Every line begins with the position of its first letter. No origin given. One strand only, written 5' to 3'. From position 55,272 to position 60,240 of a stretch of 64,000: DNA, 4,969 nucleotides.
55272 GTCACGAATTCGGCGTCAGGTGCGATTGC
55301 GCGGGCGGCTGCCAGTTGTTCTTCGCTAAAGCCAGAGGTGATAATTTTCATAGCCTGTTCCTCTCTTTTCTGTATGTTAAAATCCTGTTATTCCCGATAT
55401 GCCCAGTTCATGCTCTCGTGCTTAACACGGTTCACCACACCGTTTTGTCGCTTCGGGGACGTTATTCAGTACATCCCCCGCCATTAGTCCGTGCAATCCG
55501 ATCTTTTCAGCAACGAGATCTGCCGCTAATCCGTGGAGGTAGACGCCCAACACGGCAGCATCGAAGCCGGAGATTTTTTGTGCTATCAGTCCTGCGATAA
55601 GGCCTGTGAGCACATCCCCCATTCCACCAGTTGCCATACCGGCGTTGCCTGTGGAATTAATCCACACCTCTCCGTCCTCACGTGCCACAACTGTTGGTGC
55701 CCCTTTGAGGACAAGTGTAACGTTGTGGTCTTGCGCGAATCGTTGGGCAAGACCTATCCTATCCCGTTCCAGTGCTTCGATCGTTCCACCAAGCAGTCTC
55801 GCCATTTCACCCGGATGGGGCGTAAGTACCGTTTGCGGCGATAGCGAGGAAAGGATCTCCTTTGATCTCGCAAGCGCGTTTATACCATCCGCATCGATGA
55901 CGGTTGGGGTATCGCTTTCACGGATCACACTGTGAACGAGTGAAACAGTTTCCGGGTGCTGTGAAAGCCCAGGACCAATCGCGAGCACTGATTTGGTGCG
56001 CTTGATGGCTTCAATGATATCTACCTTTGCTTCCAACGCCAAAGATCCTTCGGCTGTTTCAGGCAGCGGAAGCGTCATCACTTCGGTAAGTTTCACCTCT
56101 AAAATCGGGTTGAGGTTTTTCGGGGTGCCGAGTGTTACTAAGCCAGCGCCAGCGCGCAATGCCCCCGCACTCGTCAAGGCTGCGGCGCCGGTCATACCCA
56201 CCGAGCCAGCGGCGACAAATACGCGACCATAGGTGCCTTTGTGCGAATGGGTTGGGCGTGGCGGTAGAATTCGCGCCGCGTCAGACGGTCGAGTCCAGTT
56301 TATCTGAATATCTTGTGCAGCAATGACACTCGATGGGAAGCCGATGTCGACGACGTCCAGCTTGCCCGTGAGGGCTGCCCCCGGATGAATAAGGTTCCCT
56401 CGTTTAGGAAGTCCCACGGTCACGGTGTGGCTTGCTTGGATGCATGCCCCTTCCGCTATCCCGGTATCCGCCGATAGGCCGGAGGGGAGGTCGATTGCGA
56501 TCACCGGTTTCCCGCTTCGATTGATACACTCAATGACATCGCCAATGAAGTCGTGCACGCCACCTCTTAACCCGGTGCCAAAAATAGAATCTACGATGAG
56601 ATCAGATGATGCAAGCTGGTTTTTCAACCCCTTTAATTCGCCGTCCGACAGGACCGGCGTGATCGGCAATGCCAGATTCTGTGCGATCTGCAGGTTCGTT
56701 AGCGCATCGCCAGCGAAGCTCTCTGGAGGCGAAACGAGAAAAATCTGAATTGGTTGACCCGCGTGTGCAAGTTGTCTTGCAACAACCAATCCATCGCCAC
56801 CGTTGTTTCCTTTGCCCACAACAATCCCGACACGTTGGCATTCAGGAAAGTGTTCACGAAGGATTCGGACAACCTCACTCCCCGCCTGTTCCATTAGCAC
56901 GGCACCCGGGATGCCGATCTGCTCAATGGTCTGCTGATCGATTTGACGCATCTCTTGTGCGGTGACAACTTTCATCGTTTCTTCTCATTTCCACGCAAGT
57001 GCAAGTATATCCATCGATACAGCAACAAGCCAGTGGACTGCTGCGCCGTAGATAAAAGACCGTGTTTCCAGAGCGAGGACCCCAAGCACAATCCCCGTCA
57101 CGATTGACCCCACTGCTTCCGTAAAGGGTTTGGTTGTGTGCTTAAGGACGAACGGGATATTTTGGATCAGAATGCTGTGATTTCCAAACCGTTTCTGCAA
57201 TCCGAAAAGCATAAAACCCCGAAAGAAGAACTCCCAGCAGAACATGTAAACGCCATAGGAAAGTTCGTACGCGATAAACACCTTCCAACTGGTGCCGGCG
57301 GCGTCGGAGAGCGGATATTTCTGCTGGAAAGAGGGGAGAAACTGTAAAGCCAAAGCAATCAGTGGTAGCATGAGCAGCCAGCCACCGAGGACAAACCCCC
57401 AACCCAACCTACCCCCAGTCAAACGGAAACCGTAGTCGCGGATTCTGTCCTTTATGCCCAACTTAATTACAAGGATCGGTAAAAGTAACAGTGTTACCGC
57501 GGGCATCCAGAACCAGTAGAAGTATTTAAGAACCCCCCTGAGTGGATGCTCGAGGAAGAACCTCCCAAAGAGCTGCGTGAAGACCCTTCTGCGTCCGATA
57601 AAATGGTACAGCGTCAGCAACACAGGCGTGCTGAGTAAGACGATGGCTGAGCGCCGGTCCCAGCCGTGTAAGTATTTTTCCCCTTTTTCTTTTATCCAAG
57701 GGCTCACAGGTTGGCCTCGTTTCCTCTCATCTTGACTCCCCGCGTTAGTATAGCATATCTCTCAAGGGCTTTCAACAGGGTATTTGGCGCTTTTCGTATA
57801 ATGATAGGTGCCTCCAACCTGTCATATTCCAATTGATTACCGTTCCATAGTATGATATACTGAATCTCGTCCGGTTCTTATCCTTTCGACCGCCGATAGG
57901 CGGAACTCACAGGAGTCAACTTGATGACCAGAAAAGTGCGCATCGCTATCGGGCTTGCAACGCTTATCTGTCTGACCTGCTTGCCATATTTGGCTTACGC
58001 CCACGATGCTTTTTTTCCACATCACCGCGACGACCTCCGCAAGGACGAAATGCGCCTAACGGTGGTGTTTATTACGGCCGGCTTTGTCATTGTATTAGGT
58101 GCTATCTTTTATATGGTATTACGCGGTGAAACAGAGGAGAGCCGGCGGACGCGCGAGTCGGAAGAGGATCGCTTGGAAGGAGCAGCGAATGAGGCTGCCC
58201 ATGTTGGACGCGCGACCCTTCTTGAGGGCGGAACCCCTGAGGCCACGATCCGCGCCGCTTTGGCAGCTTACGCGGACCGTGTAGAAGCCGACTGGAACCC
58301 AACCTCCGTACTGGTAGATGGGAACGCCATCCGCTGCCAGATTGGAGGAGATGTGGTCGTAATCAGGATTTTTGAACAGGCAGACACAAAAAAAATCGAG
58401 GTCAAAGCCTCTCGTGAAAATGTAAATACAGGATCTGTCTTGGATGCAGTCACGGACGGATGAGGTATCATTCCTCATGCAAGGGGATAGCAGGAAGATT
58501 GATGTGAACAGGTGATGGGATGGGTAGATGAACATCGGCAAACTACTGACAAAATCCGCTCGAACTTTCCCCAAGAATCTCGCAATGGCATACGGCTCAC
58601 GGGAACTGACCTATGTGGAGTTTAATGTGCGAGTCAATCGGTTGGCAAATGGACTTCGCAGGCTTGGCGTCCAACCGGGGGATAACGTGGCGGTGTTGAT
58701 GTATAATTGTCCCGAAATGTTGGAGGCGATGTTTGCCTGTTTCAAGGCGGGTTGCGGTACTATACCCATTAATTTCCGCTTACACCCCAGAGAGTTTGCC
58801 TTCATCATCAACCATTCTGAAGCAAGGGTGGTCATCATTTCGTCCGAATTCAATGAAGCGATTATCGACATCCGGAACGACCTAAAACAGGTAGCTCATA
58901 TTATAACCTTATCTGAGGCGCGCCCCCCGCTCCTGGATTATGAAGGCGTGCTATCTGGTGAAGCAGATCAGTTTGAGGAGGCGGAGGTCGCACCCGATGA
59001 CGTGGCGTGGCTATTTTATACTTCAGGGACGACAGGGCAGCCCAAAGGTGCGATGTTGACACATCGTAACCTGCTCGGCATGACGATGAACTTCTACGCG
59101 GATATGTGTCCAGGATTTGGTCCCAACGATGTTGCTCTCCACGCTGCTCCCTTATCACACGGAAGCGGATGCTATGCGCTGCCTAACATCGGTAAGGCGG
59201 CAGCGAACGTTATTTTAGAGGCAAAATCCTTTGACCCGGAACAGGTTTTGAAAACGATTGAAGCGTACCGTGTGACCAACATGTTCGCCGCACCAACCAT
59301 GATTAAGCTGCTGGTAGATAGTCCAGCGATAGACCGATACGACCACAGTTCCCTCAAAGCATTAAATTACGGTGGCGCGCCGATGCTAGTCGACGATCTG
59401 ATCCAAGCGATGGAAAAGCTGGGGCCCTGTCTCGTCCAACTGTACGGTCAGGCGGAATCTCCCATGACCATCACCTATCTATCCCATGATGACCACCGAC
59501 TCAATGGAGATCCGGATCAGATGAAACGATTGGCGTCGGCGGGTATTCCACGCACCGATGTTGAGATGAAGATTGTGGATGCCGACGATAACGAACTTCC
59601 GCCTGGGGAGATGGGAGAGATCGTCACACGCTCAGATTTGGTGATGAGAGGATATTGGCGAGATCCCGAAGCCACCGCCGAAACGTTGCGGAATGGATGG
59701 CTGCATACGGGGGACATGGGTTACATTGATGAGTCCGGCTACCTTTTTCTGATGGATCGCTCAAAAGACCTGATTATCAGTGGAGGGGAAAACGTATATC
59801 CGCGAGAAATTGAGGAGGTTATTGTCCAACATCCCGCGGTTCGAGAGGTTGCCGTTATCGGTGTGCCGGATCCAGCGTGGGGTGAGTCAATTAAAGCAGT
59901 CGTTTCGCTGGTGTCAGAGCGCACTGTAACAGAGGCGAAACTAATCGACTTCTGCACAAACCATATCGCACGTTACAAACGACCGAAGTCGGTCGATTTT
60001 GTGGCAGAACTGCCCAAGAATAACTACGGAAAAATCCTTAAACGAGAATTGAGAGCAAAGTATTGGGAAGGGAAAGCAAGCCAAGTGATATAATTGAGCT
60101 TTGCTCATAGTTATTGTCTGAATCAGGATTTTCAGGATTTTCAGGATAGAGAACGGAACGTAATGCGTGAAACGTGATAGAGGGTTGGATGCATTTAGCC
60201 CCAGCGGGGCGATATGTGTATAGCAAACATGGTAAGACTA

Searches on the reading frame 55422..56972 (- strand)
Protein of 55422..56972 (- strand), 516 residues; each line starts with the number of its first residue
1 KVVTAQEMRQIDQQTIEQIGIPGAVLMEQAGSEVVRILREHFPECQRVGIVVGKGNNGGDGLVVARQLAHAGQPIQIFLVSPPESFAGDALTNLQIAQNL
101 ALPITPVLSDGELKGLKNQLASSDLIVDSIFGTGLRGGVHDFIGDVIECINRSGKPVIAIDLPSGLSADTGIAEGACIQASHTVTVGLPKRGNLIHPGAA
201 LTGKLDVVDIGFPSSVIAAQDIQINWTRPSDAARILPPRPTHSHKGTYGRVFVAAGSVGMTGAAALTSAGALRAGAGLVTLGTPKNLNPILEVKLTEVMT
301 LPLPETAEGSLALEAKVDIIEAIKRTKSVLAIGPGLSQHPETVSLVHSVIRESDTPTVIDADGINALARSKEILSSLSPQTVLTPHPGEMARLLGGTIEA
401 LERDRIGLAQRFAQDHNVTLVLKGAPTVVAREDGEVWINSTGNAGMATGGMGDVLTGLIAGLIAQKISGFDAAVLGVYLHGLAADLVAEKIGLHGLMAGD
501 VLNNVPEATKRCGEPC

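Call 72: search_protein_families(library=pfam, proteins=[window:55422-56972:-], max_evalue=0.00001)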
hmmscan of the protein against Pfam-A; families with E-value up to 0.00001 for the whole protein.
window:55422-56972:- (516 aa): 2 families
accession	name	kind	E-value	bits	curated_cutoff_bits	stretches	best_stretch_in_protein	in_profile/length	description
PF01256.23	Carb_kinase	-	1.9e-58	198.3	27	1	252-502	2-237/242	NAD(P)H-hydrate dehydratase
PF03853.21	YjeF_N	-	5e-46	157.2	24.9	1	24-192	2-169/169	YjeF-related protein N-terminus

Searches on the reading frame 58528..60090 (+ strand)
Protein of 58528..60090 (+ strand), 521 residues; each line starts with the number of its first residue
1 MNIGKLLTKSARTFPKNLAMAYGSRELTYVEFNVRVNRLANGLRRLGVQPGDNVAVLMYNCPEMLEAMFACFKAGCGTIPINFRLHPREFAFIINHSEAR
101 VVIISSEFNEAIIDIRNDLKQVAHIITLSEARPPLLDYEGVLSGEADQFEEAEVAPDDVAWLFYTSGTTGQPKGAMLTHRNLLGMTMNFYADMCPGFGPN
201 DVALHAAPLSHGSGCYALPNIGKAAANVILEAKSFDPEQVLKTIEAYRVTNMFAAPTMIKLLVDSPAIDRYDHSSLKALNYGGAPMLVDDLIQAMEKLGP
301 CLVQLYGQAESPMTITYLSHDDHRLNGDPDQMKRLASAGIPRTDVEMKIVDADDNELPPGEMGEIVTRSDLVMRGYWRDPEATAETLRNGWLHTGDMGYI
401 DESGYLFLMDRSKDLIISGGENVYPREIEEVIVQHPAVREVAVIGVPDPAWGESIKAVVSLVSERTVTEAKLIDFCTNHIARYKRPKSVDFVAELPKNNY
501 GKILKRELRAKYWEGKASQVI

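Call 72: search_protein_families(library=pfam, proteins=[window:58528-60090:+], max_evalue=0.00001)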
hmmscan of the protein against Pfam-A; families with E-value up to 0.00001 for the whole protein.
window:58528-60090:+ (521 aa): 2 families
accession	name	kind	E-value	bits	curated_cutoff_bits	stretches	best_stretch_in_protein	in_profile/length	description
PF00501.34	AMP-binding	-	8.7e-92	308.3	29.9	1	8-377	2-384/384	AMP-binding enzyme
PF13193.12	AMP-binding_C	-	3.3e-21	76.4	24.5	1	427-502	1-76/76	AMP-binding enzyme C-terminal domain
